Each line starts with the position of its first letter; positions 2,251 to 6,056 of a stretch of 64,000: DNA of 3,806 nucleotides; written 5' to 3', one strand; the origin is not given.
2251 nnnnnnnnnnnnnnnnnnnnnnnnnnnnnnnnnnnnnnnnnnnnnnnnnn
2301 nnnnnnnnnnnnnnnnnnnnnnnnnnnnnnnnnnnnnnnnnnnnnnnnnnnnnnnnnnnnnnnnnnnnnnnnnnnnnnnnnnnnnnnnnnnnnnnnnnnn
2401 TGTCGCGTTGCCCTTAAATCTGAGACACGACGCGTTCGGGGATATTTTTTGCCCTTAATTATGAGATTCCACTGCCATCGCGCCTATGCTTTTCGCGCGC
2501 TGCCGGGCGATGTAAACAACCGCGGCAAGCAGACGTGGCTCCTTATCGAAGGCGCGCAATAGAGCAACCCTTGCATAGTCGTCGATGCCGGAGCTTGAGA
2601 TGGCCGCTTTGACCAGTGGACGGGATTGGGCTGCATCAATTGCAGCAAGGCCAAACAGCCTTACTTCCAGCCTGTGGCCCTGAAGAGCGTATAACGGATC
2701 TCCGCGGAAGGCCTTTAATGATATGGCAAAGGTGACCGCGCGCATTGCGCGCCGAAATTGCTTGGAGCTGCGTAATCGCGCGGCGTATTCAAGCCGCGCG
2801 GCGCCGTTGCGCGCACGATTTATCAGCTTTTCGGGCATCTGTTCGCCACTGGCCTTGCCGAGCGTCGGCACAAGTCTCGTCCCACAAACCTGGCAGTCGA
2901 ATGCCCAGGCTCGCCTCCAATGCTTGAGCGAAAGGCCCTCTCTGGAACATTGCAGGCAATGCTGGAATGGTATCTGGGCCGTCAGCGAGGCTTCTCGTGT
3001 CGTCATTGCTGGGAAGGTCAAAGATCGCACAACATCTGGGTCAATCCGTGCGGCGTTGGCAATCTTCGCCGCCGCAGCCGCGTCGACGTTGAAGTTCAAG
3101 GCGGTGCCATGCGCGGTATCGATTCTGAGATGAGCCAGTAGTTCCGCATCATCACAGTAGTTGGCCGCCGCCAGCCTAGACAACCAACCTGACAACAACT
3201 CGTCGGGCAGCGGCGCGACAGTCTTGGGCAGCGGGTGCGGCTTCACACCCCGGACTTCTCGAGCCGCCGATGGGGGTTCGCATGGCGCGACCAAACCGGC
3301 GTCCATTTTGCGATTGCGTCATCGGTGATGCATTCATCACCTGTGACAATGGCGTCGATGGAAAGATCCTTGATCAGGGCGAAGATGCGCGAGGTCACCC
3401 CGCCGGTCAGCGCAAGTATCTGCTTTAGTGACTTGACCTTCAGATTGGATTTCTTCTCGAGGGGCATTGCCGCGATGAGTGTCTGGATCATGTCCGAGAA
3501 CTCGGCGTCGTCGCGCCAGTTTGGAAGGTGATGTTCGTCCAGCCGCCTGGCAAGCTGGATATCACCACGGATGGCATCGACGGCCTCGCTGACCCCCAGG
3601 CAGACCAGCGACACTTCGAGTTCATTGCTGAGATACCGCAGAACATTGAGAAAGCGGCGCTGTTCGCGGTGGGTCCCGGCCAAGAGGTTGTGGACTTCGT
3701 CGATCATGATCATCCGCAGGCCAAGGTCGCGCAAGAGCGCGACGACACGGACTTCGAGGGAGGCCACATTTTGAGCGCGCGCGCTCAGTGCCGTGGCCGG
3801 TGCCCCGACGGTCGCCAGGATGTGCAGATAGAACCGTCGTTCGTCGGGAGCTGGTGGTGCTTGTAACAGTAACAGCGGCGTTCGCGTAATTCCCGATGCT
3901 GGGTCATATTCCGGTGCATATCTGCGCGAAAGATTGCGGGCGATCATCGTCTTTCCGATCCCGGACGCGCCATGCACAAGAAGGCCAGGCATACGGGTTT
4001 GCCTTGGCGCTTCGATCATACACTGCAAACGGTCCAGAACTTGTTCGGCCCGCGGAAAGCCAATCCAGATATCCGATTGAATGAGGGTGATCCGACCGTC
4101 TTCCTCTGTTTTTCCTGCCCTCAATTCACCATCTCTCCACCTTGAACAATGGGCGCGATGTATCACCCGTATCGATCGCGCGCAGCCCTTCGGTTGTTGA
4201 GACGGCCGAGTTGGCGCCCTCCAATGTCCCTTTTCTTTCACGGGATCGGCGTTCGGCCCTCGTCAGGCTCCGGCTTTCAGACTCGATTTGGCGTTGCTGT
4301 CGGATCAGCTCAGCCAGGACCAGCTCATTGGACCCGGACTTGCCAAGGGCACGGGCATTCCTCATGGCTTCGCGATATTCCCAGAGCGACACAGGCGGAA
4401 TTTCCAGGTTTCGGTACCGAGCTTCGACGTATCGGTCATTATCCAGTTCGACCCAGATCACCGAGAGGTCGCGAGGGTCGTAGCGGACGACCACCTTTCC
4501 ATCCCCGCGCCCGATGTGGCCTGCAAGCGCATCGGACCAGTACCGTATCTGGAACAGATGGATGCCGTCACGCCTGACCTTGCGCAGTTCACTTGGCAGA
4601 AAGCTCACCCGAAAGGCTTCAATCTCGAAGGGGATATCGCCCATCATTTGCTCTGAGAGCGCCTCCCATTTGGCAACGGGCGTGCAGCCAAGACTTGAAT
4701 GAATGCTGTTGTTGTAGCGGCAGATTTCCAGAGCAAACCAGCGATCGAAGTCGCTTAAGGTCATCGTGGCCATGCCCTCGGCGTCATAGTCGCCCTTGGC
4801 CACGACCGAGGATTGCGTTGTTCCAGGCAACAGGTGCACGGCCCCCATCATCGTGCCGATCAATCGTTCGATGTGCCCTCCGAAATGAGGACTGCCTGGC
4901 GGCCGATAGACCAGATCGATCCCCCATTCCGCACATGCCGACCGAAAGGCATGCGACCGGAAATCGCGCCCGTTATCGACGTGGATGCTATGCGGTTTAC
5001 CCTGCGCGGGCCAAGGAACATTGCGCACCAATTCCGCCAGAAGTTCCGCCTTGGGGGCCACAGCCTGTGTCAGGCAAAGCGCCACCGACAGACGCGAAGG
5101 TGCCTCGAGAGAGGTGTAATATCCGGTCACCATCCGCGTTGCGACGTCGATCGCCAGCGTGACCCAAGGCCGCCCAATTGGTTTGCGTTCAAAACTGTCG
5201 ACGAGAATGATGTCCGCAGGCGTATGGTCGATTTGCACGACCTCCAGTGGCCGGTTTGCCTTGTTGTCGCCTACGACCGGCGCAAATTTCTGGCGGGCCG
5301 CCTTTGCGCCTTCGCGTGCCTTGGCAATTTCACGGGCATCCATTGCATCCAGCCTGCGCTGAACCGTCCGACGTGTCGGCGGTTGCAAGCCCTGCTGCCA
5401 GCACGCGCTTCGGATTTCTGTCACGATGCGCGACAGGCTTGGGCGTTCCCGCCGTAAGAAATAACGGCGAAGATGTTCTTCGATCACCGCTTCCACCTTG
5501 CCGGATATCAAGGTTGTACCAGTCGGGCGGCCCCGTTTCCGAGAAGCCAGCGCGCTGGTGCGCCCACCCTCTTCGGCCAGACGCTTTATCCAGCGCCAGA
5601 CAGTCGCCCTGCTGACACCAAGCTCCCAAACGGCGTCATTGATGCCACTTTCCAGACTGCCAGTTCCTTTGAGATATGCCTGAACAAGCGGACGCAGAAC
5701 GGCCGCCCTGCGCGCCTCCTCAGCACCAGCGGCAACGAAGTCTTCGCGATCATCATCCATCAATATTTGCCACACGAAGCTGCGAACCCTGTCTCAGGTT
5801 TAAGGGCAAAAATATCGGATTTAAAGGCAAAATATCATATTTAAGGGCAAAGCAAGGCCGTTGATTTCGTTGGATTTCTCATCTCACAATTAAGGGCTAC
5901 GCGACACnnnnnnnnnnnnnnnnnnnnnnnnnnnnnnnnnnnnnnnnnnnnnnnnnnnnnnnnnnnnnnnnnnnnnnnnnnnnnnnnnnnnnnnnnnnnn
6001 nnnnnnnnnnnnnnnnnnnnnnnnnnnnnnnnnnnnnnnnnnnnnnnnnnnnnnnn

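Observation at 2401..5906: Cargo-less 3.5 kb tniA-tniB-tniQ element with Tn7-style TGT termini and no target-site duplication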

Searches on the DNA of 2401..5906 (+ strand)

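Call 7: search_dna_similar(query=window:2401-5906:+, collection=plasmids, mode=near, max_rows=30)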
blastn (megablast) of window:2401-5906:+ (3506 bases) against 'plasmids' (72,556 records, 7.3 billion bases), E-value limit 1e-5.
Records with a match: 71; places in all: 122; records where one place covers at least 80% of the query: 52.
Best place of each record, by identity: >=99% 19; 95-99% 2; 90-95% 25; 80-90% 25.
By first word of the organism name: Pseudosulfitobacter 21; Phaeobacter 12; Sulfitobacter 12; Roseovarius 5; Celeribacter 3; Salipiger 3; Limimaricola 3; Thioclava 2; Paracoccus 2; Roseibium 1; and 7 more.
By predicted mobility (MOB-suite, as given by PLSDB): conjugative 33; non-mobilizable 33; mobilizable 5.
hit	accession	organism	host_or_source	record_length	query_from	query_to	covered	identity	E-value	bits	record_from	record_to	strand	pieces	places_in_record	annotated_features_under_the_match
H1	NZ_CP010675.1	Phaeobacter gallaeciensis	cell culture,clam larvae aquaculture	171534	1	3506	100%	100.0%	0e+0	6469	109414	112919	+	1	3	Mu transposase C-terminal domain-containing protein | TniB family NTP-binding protein | TniQ family protein | 3-hydroxyacyl-CoA dehydrogenase family protein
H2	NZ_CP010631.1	Phaeobacter inhibens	cell culture,clam larvae aquaculture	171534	1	3506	100%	100.0%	0e+0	6469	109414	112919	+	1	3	Mu transposase C-terminal domain-containing protein | TniB family NTP-binding protein | TniQ family protein | 3-hydroxyacyl-CoA dehydrogenase family protein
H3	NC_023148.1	Phaeobacter gallaeciensis DSM 26640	-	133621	1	3506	100%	100.0%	0e+0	6469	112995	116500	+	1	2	Mu transposase C-terminal domain-containing protein | TniB family NTP-binding protein | TniQ family protein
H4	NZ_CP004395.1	Celeribacter indicus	-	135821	1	3506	100%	100.0%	0e+0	6469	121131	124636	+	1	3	Mu transposase C-terminal domain-containing protein | TniB family NTP-binding protein | TniQ family protein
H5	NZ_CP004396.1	Celeribacter indicus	-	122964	1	3506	100%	100.0%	0e+0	6469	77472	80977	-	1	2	Mu transposase C-terminal domain-containing protein | TniB family NTP-binding protein | TniQ family protein | protein-disulfide reductase DsbD domain-containing protein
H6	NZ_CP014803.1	Salipiger profundus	single cell,environmental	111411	1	3506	100%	100.0%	0e+0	6469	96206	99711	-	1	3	Mu transposase C-terminal domain-containing protein | TniB family NTP-binding protein | TniQ family protein | 3-hydroxyacyl-CoA dehydrogenase family protein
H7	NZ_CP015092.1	Salipiger abyssi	single cell,marine seawater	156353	1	3506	100%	100.0%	0e+0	6469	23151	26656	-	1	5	Mu transposase C-terminal domain-containing protein | TniB family NTP-binding protein | TniQ family protein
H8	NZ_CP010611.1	Phaeobacter inhibens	cell culture,clam larvae aquaculture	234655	1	3506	100%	99.9%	0e+0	6464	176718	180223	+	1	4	Mu transposase C-terminal domain-containing protein | TniB family NTP-binding protein | TniQ family protein | 3-hydroxyacyl-CoA dehydrogenase family protein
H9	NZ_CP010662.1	Phaeobacter inhibens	cell culture,clam larvae aquaculture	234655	1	3506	100%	99.9%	0e+0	6464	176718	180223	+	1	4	Mu transposase C-terminal domain-containing protein | TniB family NTP-binding protein | TniQ family protein | 3-hydroxyacyl-CoA dehydrogenase family protein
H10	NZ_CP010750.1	Phaeobacter inhibens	cell culture,algae aquaculture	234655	1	3506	100%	99.9%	0e+0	6464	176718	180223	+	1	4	Mu transposase C-terminal domain-containing protein | TniB family NTP-binding protein | TniQ family protein | 3-hydroxyacyl-CoA dehydrogenase family protein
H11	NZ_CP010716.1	Phaeobacter piscinae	cell culture,fish larvae aquaculture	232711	1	3506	100%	99.9%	0e+0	6464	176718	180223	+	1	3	Mu transposase C-terminal domain-containing protein | TniB family NTP-binding protein | TniQ family protein | 3-hydroxyacyl-CoA dehydrogenase family protein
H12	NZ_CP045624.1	Roseibium aggregatum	-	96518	1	3506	100%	99.9%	0e+0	6462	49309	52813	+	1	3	Mu transposase C-terminal domain-containing protein | TniQ family protein | TniB family NTP-binding protein | hypothetical protein | YhaN family protein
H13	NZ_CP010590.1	Phaeobacter gallaeciensis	cell culture,clam larvae aquaculture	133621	1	3506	100%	99.9%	0e+0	6458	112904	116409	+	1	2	Mu transposase C-terminal domain-containing protein | TniB family NTP-binding protein | TniQ family protein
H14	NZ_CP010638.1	Phaeobacter gallaeciensis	cell culture,clam aquaculture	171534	1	3506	100%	99.9%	0e+0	6458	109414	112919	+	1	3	Mu transposase C-terminal domain-containing protein | TniB family NTP-binding protein | TniQ family protein | 3-hydroxyacyl-CoA dehydrogenase family protein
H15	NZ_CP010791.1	Phaeobacter gallaeciensis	cell culture,algae aquaculture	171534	1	3506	100%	99.9%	0e+0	6458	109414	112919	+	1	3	Mu transposase C-terminal domain-containing protein | TniB family NTP-binding protein | TniQ family protein | 3-hydroxyacyl-CoA dehydrogenase family protein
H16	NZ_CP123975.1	Thioclava nitratireducens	Chrysomallon squamiferum,gills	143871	1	3506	100%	99.9%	0e+0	6453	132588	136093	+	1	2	Mu transposase C-terminal domain-containing protein | TniB family NTP-binding protein | TniQ family protein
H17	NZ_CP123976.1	Thioclava nitratireducens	Chrysomallon squamiferum,gills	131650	1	3506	100%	99.9%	0e+0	6453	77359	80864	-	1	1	Mu transposase C-terminal domain-containing protein | TniB family NTP-binding protein | TniQ family protein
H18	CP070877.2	Pseudosulfitobacter pseudonitzschiae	Skeletonema costatum,The surface ...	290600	1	3506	100%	94.3%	0e+0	5361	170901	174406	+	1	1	Mu transposase C-terminal domain-containing protein | TniB family NTP-binding protein | TniQ family protein | ABC transporter ATP-binding protein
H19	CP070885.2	Pseudosulfitobacter pseudonitzschiae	Skeletonema costatum,The surface ...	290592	1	3506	100%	94.3%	0e+0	5361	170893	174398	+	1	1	Mu transposase C-terminal domain-containing protein | TniB family NTP-binding protein | TniQ family protein | ABC transporter ATP-binding protein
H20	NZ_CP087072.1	Pseudosulfitobacter pseudonitzschiae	Mediolabrus comicus,The surface ...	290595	1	3506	100%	94.3%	0e+0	5361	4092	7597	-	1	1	Mu transposase C-terminal domain-containing protein | TniB family NTP-binding protein | TniQ family protein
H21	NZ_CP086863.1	Pseudosulfitobacter pseudonitzschiae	Skeletonema costatum,The surface ...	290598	1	3506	100%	94.3%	0e+0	5361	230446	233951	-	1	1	Mu transposase C-terminal domain-containing protein | TniB family NTP-binding protein | TniQ family protein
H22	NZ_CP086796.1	Pseudosulfitobacter pseudonitzschiae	Thalassiosira tenera,The surface ...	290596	1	3506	100%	94.3%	0e+0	5361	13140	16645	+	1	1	Mu transposase C-terminal domain-containing protein | TniB family NTP-binding protein | TniQ family protein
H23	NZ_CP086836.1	Pseudosulfitobacter pseudonitzschiae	Trieres chinensis,The surface seawater ...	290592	1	3506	100%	94.3%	0e+0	5361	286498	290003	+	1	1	Mu transposase C-terminal domain-containing protein | TniB family NTP-binding protein | TniQ family protein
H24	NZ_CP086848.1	Pseudosulfitobacter pseudonitzschiae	Skeletonema costatum,The surface ...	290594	1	3506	100%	94.3%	0e+0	5361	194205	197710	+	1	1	Mu transposase C-terminal domain-containing protein | TniB family NTP-binding protein | TniQ family protein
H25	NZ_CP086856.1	Pseudosulfitobacter pseudonitzschiae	Skeletonema costatum,The surface ...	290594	1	3506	100%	94.3%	0e+0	5361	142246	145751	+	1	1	Mu transposase C-terminal domain-containing protein | TniB family NTP-binding protein | TniQ family protein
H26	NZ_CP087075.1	Pseudosulfitobacter pseudonitzschiae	Mediolabrus comicus,The surface ...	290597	1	3506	100%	94.3%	0e+0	5361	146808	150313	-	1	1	Mu transposase C-terminal domain-containing protein | TniB family NTP-binding protein | TniQ family protein | ATP-binding cassette domain-containing protein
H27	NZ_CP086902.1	Pseudosulfitobacter pseudonitzschiae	Skeletonema costatum,The surface ...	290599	1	3506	100%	94.3%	0e+0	5361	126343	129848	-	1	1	Mu transposase C-terminal domain-containing protein | TniB family NTP-binding protein | TniQ family protein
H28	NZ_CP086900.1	Pseudosulfitobacter pseudonitzschiae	Skeletonema costatum,The surface ...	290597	1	3506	100%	94.3%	0e+0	5361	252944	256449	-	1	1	Mu transposase C-terminal domain-containing protein | TniB family NTP-binding protein | TniQ family protein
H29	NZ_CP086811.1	Pseudosulfitobacter pseudonitzschiae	Trieres chinensis,The surface seawater ...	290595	1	3506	100%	94.3%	0e+0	5361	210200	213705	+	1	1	Mu transposase C-terminal domain-containing protein | TniB family NTP-binding protein | TniQ family protein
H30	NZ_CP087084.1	Pseudosulfitobacter pseudonitzschiae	Mediolabrus comicus,The surface ...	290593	1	3506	100%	94.3%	0e+0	5361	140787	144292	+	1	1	Mu transposase C-terminal domain-containing protein | TniB family NTP-binding protein | TniQ family protein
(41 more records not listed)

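Call 9: get_annotated_region(hit=H1, flank=6000)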
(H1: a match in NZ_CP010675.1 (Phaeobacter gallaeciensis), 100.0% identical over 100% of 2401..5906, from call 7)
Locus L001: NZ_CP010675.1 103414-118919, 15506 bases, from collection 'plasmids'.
description: Phaeobacter gallaeciensis strain P75 plasmid pP75_b, complete sequence
organism: Phaeobacter gallaeciensis (NCBI taxid 60890)
taxonomy: Bacteria; Pseudomonadota; Alphaproteobacteria; Rhodobacterales; Roseobacteraceae; Phaeobacter; Phaeobacter gallaeciensis
host: -; source: cell culture,clam larvae aquaculture; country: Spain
typing (MOB-suite, as given by PLSDB): conjugative; replicon rep_cluster_558; relaxase MOBP; mating-pair formation MPF_T
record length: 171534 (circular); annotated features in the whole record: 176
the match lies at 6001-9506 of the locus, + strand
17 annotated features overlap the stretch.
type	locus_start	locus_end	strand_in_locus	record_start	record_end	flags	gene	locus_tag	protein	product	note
CDS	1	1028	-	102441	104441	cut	-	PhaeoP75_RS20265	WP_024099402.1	heme lyase CcmF/NrfE family subunit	-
CDS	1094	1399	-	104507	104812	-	-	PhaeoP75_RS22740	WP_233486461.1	SHOCT domain-containing protein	-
CDS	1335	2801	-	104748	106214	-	-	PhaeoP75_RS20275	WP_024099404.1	ATP-binding protein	-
CDS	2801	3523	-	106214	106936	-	-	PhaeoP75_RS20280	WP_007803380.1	response regulator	GO:0000160 - phosphorelay signal transduction system [Evidence IEA]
CDS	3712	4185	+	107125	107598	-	-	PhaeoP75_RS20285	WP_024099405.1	rhodanese-like domain-containing protein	-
CDS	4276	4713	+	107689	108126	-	-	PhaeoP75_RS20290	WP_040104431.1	ion channel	-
CDS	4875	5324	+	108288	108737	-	-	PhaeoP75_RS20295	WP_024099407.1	DUF6010 family protein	-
CDS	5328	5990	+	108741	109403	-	-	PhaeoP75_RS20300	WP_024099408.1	VTT domain-containing protein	-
CDS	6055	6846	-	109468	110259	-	-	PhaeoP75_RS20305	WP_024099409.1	TniQ family protein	-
CDS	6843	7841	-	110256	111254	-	-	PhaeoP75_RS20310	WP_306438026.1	TniB family NTP-binding protein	-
CDS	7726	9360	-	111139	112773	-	-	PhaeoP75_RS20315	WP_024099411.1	Mu transposase C-terminal domain-containing protein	-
CDS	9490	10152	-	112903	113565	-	-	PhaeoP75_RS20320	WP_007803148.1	3-hydroxyacyl-CoA dehydrogenase family protein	-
CDS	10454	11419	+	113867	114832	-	-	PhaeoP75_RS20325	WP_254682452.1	LysR family transcriptional regulator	GO:0006355 - regulation of DNA-templated transcription [Evidence IEA]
CDS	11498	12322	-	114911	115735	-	-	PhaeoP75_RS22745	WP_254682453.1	universal stress protein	-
CDS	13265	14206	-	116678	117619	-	-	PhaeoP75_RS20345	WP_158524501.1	alpha/beta fold hydrolase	-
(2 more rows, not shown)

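Call 10: get_annotated_region(hit=H3, flank=6000)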
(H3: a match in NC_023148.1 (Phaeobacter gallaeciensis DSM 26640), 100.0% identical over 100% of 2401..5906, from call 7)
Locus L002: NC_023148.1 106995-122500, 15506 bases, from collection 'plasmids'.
description: Phaeobacter gallaeciensis DSM 26640 plasmid pGal_B134, complete sequence
organism: Phaeobacter gallaeciensis DSM 26640 (NCBI taxid 1423144)
taxonomy: Bacteria; Pseudomonadota; Alphaproteobacteria; Rhodobacterales; Roseobacteraceae; Phaeobacter; Phaeobacter gallaeciensis; Phaeobacter gallaeciensis DSM 26640
host: -; source: -; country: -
typing (MOB-suite, as given by PLSDB): conjugative; replicon rep_cluster_558; relaxase MOBP; mating-pair formation MPF_T
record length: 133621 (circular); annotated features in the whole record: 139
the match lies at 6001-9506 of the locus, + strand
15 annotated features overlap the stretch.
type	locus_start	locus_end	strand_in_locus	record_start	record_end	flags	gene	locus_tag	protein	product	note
CDS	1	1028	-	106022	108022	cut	-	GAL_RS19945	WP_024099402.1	heme lyase CcmF/NrfE family subunit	-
CDS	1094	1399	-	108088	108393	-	-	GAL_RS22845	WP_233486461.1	SHOCT domain-containing protein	-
CDS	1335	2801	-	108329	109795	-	-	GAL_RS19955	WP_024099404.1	ATP-binding protein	-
CDS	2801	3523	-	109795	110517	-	-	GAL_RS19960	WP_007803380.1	response regulator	GO:0000160 - phosphorelay signal transduction system [Evidence IEA]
CDS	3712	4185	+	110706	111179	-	-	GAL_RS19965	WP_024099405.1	rhodanese-like domain-containing protein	-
CDS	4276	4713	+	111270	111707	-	-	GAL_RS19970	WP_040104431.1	ion channel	-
CDS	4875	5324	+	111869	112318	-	-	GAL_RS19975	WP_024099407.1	DUF6010 family protein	-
CDS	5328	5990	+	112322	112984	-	-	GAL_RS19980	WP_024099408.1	VTT domain-containing protein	-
CDS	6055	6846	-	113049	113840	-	-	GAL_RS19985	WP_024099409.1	TniQ family protein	-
CDS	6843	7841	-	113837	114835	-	-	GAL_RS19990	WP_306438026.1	TniB family NTP-binding protein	-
CDS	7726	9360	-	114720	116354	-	-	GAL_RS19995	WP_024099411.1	Mu transposase C-terminal domain-containing protein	-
CDS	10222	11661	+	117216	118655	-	-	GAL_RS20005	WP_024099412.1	hypothetical protein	-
CDS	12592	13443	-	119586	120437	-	-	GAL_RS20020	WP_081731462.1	TniQ family protein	-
CDS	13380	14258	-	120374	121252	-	-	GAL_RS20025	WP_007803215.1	TniB family NTP-binding protein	-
CDS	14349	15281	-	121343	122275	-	-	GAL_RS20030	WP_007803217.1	IS5-like element ISRhba5 family transposase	GO:0006313 - DNA transposition [Evidence IEA]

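Call 11: get_annotated_region(hit=H4, flank=6000)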
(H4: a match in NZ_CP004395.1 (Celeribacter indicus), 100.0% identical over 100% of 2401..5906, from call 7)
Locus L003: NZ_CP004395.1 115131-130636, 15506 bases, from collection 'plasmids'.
description: Celeribacter indicus strain P73 plasmid pP73B, complete sequence
organism: Celeribacter indicus (NCBI taxid 1208324)
taxonomy: Bacteria; Pseudomonadota; Alphaproteobacteria; Rhodobacterales; Roseobacteraceae; Celeribacter; Celeribacter indicus
host: -; source: -; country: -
typing (MOB-suite, as given by PLSDB): conjugative; replicon rep_cluster_579; relaxase MOBP; mating-pair formation MPF_T
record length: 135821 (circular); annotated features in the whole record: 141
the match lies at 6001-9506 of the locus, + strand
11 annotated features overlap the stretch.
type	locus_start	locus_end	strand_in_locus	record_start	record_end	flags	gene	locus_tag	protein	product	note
CDS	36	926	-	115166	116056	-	-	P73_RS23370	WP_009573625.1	ribose-phosphate diphosphokinase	-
CDS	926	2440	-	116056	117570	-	-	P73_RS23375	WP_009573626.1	thymidine phosphorylase family protein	-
CDS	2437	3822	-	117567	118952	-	-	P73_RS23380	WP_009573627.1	MBL fold metallo-hydrolase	-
CDS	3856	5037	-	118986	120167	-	-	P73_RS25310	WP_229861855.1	YncE family protein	-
CDS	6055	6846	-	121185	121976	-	-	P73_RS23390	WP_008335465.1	TniQ family protein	-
CDS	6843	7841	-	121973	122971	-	-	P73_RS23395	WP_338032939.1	TniB family NTP-binding protein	-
CDS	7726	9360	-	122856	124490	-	-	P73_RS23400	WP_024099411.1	Mu transposase C-terminal domain-containing protein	-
CDS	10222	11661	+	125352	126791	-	-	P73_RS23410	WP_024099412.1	hypothetical protein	-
CDS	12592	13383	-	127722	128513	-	-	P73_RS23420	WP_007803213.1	TniQ family protein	-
CDS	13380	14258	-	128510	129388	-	-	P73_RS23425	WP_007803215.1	TniB family NTP-binding protein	-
CDS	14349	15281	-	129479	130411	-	-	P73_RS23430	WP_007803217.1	IS5-like element ISRhba5 family transposase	GO:0006313 - DNA transposition [Evidence IEA]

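Call 18: get_annotated_region(hit=H18, flank=3000)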
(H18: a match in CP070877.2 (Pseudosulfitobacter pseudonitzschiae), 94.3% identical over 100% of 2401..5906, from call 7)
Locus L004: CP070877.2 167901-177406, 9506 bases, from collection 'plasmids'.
description: Pseudosulfitobacter pseudonitzschiae strain SC33-90 plasmid p3, complete sequence
organism: Pseudosulfitobacter pseudonitzschiae (NCBI taxid 1402135)
taxonomy: Bacteria; Pseudomonadota; Alphaproteobacteria; Rhodobacterales; Roseobacteraceae; Pseudosulfitobacter; Pseudosulfitobacter pseudonitzschiae
host: -; source: Skeletonema costatum,The surface seawater at the Pearl River Estuary; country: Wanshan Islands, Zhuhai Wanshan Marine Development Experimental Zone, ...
typing (MOB-suite, as given by PLSDB): non-mobilizable
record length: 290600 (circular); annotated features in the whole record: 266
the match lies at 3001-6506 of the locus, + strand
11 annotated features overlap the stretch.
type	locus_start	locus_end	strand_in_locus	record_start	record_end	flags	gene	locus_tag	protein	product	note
CDS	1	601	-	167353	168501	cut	-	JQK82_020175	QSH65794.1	efflux RND transporter periplasmic adaptor subunit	-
CDS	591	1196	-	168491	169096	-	-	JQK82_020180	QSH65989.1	TetR/AcrR family transcriptional regulator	-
CDS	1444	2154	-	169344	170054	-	-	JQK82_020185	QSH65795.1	IS6 family transposase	-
CDS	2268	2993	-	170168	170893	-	-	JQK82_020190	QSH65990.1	L,D-transpeptidase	-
CDS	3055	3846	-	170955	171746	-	-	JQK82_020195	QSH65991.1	TniQ family protein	-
CDS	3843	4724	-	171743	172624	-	-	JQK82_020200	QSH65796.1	TniB family NTP-binding protein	-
CDS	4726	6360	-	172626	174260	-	-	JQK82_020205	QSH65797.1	Mu transposase C-terminal domain-containing protein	-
CDS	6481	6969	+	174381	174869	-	-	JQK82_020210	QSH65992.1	ABC transporter ATP-binding protein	-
CDS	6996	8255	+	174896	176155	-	-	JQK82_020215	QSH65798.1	ABC transporter substrate-binding protein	-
CDS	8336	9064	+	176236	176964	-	-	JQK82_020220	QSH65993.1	ABC transporter permease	-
CDS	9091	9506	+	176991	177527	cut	-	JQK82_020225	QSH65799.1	OsmC family protein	-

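Call 19: get_annotated_region(hit=H5, flank=3000)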
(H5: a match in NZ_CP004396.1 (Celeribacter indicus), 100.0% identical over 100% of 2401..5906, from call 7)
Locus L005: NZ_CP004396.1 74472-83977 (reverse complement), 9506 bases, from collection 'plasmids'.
description: Celeribacter indicus strain P73 plasmid pP73C, complete sequence
organism: Celeribacter indicus (NCBI taxid 1208324)
taxonomy: Bacteria; Pseudomonadota; Alphaproteobacteria; Rhodobacterales; Roseobacteraceae; Celeribacter; Celeribacter indicus
host: -; source: -; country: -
typing (MOB-suite, as given by PLSDB): conjugative; replicon rep_cluster_231; relaxase MOBP,MOBP; mating-pair formation MPF_T
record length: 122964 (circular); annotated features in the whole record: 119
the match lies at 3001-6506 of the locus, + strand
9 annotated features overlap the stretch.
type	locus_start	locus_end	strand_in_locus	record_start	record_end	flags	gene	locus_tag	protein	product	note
CDS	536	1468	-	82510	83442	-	-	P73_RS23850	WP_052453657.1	alpha/beta fold hydrolase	-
CDS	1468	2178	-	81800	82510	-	-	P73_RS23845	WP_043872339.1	alpha/beta hydrolase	-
CDS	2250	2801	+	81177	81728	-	-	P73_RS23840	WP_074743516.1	MarR family winged helix-turn-helix transcriptional regulator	GO:0006355 - regulation of DNA-templated transcription [Evidence IEA]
CDS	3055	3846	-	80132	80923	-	-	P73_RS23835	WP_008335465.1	TniQ family protein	-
CDS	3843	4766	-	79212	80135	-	-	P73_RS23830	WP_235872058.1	TniB family NTP-binding protein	-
CDS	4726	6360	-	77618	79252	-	-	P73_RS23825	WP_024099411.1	Mu transposase C-terminal domain-containing protein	-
CDS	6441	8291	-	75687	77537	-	-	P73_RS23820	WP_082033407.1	protein-disulfide reductase DsbD domain-containing protein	-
CDS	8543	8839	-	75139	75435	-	-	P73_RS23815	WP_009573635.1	DUF2933 domain-containing protein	-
CDS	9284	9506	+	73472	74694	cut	-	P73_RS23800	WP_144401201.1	IS3 family transposase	-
